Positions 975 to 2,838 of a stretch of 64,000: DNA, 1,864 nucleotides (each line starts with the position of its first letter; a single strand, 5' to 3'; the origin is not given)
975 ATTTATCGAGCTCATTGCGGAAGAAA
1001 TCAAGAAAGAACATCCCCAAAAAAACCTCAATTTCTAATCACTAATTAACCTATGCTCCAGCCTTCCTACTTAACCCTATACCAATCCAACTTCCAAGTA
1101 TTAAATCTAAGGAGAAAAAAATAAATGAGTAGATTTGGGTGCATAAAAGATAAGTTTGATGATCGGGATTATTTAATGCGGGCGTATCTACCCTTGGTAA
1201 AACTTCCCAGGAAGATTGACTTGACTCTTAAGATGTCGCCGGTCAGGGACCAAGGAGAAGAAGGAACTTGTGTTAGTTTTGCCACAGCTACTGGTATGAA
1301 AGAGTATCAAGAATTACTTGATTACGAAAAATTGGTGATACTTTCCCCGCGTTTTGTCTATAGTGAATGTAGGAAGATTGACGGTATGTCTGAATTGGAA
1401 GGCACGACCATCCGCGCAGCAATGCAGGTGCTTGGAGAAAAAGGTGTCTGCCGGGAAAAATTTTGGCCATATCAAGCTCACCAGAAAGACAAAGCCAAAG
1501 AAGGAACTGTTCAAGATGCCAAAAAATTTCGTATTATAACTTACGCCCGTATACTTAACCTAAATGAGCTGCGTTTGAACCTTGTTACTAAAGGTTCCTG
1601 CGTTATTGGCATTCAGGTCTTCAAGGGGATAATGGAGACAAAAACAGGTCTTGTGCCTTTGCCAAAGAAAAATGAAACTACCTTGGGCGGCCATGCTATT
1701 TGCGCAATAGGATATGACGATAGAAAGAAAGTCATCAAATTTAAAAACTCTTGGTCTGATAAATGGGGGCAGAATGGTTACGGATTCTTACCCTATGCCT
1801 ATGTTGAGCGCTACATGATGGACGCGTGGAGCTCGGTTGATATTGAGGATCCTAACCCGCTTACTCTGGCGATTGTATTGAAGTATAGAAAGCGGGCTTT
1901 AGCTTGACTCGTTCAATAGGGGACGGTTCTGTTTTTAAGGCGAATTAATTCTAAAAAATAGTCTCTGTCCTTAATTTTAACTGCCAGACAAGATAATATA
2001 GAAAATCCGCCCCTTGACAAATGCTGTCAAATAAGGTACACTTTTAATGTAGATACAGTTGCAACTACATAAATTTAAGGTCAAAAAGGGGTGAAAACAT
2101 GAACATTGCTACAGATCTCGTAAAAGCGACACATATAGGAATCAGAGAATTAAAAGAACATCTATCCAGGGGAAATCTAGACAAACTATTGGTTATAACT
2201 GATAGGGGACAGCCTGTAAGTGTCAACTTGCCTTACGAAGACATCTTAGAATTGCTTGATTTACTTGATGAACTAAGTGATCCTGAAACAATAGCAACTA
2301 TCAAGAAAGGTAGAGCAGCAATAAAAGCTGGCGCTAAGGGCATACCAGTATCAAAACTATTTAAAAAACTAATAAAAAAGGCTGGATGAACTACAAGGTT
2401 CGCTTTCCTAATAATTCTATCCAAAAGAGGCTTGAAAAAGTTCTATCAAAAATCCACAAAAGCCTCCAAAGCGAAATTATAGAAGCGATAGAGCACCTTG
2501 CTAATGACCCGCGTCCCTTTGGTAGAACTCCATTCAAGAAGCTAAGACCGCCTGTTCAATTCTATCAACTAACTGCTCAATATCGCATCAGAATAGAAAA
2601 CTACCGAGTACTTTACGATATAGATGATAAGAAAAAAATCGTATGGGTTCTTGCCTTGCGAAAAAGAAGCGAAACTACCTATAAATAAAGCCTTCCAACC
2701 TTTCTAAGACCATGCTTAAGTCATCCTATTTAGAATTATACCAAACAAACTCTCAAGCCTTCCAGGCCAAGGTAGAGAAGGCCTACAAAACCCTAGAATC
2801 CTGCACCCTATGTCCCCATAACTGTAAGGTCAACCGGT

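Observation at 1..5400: Toxin-antitoxin-rich island with cytoplasmic papain-like peptidase and HTH/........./DUF134 trio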

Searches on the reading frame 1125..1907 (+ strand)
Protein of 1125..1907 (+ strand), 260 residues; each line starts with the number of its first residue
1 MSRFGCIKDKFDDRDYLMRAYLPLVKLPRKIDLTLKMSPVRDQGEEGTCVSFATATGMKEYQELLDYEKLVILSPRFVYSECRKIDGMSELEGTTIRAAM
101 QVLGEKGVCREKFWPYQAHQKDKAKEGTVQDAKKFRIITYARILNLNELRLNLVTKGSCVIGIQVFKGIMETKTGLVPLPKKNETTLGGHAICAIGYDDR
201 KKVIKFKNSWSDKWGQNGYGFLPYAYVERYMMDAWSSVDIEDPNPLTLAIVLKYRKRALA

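Call 3: search_protein_families(library=pfam, proteins=[window:1125-1907:+], max_evalue=0.01)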
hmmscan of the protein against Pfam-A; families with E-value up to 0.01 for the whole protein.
window:1125-1907:+ (260 aa): 1 family
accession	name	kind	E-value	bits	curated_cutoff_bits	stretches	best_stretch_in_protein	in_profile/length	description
PF00112.29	Peptidase_C1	-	6.9e-21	75.8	20.7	1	28-219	2-199/220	Papain family cysteine protease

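Call 4: search_protein_families(library=ncbifam, proteins=[window:1125-1907:+], max_evalue=0.01)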
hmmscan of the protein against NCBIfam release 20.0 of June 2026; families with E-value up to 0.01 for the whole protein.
window:1125-1907:+ (260 aa): 0 families

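Call 15: find_encoding_contigs(protein=window:1125-1907:+, flank=10000, max_places=5)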
Protein window:1125-1907:+ (260 aa): no gene with exactly this product is on record in the collection.

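Call 31: find_homologous_proteins(query=window:1125-1907:+)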
Query window:1125-1907:+ (260 aa): 443 proteins with E <= 0.001 among 871 candidates; the best 120 are listed.
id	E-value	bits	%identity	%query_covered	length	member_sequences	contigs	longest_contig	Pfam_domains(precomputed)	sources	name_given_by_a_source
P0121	1.5e-173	593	100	100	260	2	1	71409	PF00112.30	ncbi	ncbi:MAG: C1 family peptidase [Candidatus Omnitrophota bacterium]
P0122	1.9e-154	530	87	100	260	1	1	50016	PF00112.30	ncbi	-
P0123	3.1e-153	526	88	100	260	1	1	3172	PF00112.30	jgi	jgi:C1A family cysteine protease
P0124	2.1e-151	520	86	100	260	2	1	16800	PF00112.30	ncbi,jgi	jgi:C1A family cysteine protease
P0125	2.1e-145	501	82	100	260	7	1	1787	PF00112.30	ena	-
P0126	2.2e-145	501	81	100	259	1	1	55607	PF00112.30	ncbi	ncbi:MAG: C1 family peptidase [bacterium]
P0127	2.5e-143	494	80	100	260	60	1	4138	PF00112.30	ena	-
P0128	5.5e-143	493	81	100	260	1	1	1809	PF00112.30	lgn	-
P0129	1.2e-142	492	82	100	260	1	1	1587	PF00112.30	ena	-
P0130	1.2e-142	492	80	100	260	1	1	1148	PF00112.30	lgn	-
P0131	1.7e-142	491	80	100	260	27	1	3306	PF00112.30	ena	-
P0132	2.6e-142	491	80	100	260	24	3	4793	PF00112.30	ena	-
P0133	3.2e-142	490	80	100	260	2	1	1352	PF00112.30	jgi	jgi:C1A family cysteine protease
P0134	3.4e-142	490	79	100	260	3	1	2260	PF00112.30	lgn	-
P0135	4.7e-142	490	80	100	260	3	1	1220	PF00112.30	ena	-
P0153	4.0e-138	477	79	98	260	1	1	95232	PF00112.30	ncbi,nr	ncbi:MAG: C1 family peptidase [Candidatus Omnitrophica bacterium]|nr:C1 family peptidase [Candidatus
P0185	2.1e-134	465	74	99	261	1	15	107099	PF00112.30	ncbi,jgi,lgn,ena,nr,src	ncbi:MAG: hypothetical protein A2474_00835 [Elusimicrobia bacterium RIFOXYC2_FULL_34_12]|nr:MAG: hyp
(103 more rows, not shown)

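Call 34: find_encoding_contigs(protein=P0122, flank=8000, max_places=2)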
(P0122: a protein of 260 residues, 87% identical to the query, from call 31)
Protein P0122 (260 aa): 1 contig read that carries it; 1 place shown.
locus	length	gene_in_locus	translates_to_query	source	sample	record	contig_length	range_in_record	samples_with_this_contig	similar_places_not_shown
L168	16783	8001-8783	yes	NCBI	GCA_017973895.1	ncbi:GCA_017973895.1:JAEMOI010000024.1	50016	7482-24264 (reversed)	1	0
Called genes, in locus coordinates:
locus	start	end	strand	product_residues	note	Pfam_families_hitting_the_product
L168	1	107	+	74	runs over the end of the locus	-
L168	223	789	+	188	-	-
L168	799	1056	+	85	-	PF23297:ACP_SdgA_C (weak), PF00550:PP-binding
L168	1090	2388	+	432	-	PF00109:ketoacyl-synt, PF08545:ACP_syn_III (faint), PF02801:Ketoacyl-synt_C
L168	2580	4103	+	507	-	PF00890:FAD_binding_2 (weak), PF01266:DAO, PF01593:Amino_oxidase, PF01946:Thi4 (weak), PF03486:HI0933_like (faint), PF07992:Pyr_redox_2 (weak), PF12831:FAD_oxidored (weak), PF13450:NAD_binding_8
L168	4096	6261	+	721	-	PF16927:HisKA_7TM, PF01590:GAF, PF13185:GAF_2 (weak), PF13492:GAF_3, PF02518:HATPase_c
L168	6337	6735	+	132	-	PF05635:23S_rRNA_IVP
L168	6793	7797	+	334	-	-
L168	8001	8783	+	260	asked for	PF00112:Peptidase_C1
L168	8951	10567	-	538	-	PF16927:HisKA_7TM, PF00512:HisKA, PF02518:HATPase_c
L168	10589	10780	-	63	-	PF00072:Response_reg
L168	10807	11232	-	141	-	-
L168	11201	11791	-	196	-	PF01909:NTP_transf_2, PF18765:Polbeta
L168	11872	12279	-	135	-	PF00072:Response_reg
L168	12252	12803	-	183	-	PF13443:HTH_26 (weak), PF01381:HTH_3, PF01050:MannoseP_isomer (weak), PF07883:Cupin_2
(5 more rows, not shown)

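Call 35: find_encoding_contigs(protein=P0153, flank=8000, max_places=2)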
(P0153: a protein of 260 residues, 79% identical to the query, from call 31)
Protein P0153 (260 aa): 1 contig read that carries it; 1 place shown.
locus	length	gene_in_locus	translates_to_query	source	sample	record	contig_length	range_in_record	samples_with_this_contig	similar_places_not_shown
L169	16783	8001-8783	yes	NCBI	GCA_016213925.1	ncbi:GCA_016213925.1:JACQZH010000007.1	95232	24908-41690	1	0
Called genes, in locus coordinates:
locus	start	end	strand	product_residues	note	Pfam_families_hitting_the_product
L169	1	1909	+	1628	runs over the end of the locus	PF01443:Viral_helicase1 (faint), PF05127:NAT10_TcmA_helicase (faint), PF13086:AAA_11, PF13245:AAA_19 (weak), PF13604:AAA_30 (faint), PF13086:AAA_11 (weak), PF13087:AAA_12, PF18741:MTES_1575, +1 more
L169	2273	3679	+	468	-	PF04326:SLFN_AlbA_2, PF13749:HATPase_c_4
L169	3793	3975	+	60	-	-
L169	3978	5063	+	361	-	-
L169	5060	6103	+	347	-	-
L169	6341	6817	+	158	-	PF13274:SocA_Panacea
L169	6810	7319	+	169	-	-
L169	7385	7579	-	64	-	-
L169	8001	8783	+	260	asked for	PF00112:Peptidase_C1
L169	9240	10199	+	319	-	PF00072:Response_reg, PF13487:HD_5, PF01966:HD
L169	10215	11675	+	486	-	PF03935:SKN1_KRE6_Sbg1, PF26113:GH16_XgeA (weak), PF00722:Glyco_hydro_16, PF03935:SKN1_KRE6_Sbg1, PF18998:Flg_new_2, PF00754:F5_F8_type_C, PF22633:F5_F8_type_C_2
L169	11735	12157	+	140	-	PF01042:Ribonuc_L-PSP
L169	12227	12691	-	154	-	PF09098:Dehyd-heme_bind (faint)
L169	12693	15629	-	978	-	-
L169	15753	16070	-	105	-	-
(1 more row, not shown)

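Call 36: find_encoding_contigs(protein=P0185, flank=8000, max_places=3)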
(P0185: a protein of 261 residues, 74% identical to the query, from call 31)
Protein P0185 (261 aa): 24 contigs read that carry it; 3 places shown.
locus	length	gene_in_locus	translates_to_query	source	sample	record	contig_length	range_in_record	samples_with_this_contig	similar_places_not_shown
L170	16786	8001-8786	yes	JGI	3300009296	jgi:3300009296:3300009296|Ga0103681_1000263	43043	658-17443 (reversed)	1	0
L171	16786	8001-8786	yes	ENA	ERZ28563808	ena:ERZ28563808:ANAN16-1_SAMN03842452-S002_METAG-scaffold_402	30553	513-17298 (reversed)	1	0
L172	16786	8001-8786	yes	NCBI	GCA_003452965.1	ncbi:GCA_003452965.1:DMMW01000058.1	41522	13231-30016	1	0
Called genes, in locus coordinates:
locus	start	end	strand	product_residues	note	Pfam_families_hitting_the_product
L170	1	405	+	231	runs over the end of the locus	PF01522:Polysacc_deac_1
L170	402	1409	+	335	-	PF02606:LpxK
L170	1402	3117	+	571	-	PF04932:Wzy_C, PF00702:Hydrolase (faint), PF08645:PNK3P, PF13419:HAD_2 (weak), PF13242:Hydrolase_like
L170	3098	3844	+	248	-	PF11306:DUF3108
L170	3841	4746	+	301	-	-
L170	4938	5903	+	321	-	PF00294:PfkB, PF08543:Phos_pyr_kin (weak)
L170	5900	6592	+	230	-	PF02348:CTP_transf_3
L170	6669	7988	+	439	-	-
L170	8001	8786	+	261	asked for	PF00112:Peptidase_C1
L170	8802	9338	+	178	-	PF13091:PLDc_2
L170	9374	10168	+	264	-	PF00793:DAHP_synth_1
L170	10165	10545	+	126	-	-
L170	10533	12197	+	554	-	-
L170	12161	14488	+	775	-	PF24814:WD40_Prp19, PF25173:Beta-prop_WDR3_1st, PF25174:Beta-prop_THOC3, PF23414:Beta-prop_EML_2, PF24817:WD40_WDHD1_1st, PF25175:Beta-prop_WDR5, PF23381:Beta-prop_IFT122_1st, PF25391:WD40_Gbeta, +123 more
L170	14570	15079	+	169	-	PF01436:NHL (weak)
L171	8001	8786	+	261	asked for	PF00112:Peptidase_C1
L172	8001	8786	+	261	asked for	PF00112:Peptidase_C1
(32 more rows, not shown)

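Call 65: search_protein_families(library=padloc, proteins=[window:1125-1907:+], max_evalue=0.001)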
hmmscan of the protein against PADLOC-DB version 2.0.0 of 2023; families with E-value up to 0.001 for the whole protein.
window:1125-1907:+ (260 aa): 0 families

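Call 67: search_protein_families(library=phrogs, proteins=[window:1125-1907:+], max_evalue=0.001)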
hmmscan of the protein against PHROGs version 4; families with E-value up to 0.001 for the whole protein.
window:1125-1907:+ (260 aa): 1 family
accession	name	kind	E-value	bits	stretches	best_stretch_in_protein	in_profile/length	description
phrog_16701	-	other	1.8e-23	84.2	1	12-236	14-225/234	peptidase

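Call 70: search_solved_structures(query=window:1125-1907:+, max_evalue=0.001, show_alignments=1)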
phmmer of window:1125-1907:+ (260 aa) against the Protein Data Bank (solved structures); distinct sequences matched with E-value up to 0.001: 120 (the best 60 are shown).
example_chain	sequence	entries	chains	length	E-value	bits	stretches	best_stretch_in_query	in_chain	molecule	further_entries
3ois_A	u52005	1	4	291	3.6e-31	111.5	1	2-231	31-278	Cysteine protease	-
2as8_A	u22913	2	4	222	5.7e-11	45.3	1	28-233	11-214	Major mite fecal allergen Der p 1 | Der p 1 allergen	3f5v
5vcn_A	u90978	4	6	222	8.1e-11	44.9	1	28-233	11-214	PEPTIDASE 1 | Der p 1 allergen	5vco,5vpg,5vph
1yal_A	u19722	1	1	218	1.9e-10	43.7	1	28-221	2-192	CHYMOPAPAIN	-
3f75_A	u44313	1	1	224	2.2e-10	43.4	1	28-223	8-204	Cathepsin L Protease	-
1m6d_A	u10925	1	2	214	1.8e-09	40.5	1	38-222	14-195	Cathepsin F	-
1xkg_A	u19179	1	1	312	2.2e-09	40.2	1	27-234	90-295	Major mite fecal allergen Der p 1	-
5vpk_A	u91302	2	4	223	3.6e-09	39.4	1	25-223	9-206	Der f 1 variant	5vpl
6czk_A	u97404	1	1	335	4.5e-09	39.1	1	37-221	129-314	Pro-cathepsin H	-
6yce_A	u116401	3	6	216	1.2e-08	37.8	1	37-219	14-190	FBSB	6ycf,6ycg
8v57_A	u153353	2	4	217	2.2e-08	36.9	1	28-222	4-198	Cathepsin K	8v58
6u7d_A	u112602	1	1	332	2.9e-08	36.5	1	37-219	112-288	FBSB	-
5t6u_A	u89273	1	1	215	3.4e-08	36.3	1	37-222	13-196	Cathepsin K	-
3h7d_A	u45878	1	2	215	3.4e-08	36.3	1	37-219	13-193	Cathepsin K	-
1u9v_A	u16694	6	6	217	3.8e-08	36.1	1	37-221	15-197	Cathepsin K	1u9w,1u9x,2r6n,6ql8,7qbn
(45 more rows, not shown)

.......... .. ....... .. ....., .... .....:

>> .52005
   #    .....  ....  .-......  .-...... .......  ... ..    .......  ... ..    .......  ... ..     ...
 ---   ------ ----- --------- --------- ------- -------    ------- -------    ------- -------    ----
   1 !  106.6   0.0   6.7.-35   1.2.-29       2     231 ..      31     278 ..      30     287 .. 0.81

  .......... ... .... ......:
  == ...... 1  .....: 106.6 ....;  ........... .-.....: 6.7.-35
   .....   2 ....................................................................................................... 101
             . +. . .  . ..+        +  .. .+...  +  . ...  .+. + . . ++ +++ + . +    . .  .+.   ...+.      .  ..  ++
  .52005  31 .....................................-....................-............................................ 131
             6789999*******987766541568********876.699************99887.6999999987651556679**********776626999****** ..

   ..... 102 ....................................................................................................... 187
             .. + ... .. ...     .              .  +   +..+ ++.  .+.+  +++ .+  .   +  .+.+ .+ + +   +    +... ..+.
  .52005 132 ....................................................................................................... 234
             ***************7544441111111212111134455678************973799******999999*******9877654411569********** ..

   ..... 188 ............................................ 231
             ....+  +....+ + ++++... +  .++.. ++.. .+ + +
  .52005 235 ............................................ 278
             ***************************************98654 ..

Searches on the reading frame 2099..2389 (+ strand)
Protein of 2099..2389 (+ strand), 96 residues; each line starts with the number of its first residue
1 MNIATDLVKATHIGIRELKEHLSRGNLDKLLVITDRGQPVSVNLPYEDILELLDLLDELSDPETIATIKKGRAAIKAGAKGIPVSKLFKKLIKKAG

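Call 3: search_protein_families(library=pfam, proteins=[window:2099-2389:+], max_evalue=0.01)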
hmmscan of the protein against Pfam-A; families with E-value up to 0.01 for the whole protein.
window:2099-2389:+ (96 aa): 0 families

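Call 4: search_protein_families(library=ncbifam, proteins=[window:2099-2389:+], max_evalue=0.01)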
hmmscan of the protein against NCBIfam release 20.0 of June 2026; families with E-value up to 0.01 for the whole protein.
window:2099-2389:+ (96 aa): 0 families

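Call 65: search_protein_families(library=padloc, proteins=[window:2099-2389:+], max_evalue=0.001)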
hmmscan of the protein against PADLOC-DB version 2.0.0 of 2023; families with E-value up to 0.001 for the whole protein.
window:2099-2389:+ (96 aa): 0 families

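Call 66: search_protein_families(library=pfam, proteins=[window:2099-2389:+], max_evalue=10)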
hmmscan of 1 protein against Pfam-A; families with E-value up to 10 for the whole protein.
window:2099-2389:+ (96 aa): 2 families
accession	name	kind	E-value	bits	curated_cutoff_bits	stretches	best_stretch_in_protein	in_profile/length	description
PF02604.26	PhdYeFM_antitox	-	0.026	14.7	29.8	1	31-62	27-58/74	Antitoxin Phd_YefM, type II toxin-antitoxin system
PF21709.3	ABC_C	-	0.11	13.5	27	1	46-72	15-42/86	Emaravirus ABC_C protein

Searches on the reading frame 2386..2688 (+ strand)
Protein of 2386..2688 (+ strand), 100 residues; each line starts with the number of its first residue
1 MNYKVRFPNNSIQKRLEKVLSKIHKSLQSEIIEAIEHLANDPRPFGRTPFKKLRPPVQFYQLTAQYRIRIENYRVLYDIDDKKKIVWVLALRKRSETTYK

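Call 3: search_protein_families(library=pfam, proteins=[window:2386-2688:+], max_evalue=0.01)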
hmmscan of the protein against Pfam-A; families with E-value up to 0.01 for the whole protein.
window:2386-2688:+ (100 aa): 3 families
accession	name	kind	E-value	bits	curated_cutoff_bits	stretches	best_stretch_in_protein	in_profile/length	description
PF05016.21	ParE_toxin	-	1.6e-10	41.8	23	1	12-96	7-87/89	ParE toxin of type II toxin-antitoxin system, parDE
PF05973.20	Gp49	-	0.00048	20.6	23.9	1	19-100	2-79/90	Phage derived protein Gp49-like (DUF891)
PF15781.12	ParE-like_toxin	-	0.00079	19.8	28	1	13-91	4-76/87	ParE-like toxin of type II bacterial toxin-antitoxin system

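Call 4: search_protein_families(library=ncbifam, proteins=[window:2386-2688:+], max_evalue=0.01)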
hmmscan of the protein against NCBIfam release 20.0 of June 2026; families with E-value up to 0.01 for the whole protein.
window:2386-2688:+ (100 aa): 1 family
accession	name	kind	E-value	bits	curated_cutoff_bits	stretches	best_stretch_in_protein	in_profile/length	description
TIGR02385.1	RelE_StbE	subfamily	0.00022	21.6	27.9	1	11-96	7-86/88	type II toxin-antitoxin system mRNA interferase toxin, RelE/StbE family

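Call 65: search_protein_families(library=padloc, proteins=[window:2386-2688:+], max_evalue=0.001)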
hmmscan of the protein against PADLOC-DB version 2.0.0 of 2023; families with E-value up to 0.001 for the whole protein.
window:2386-2688:+ (100 aa): 0 families
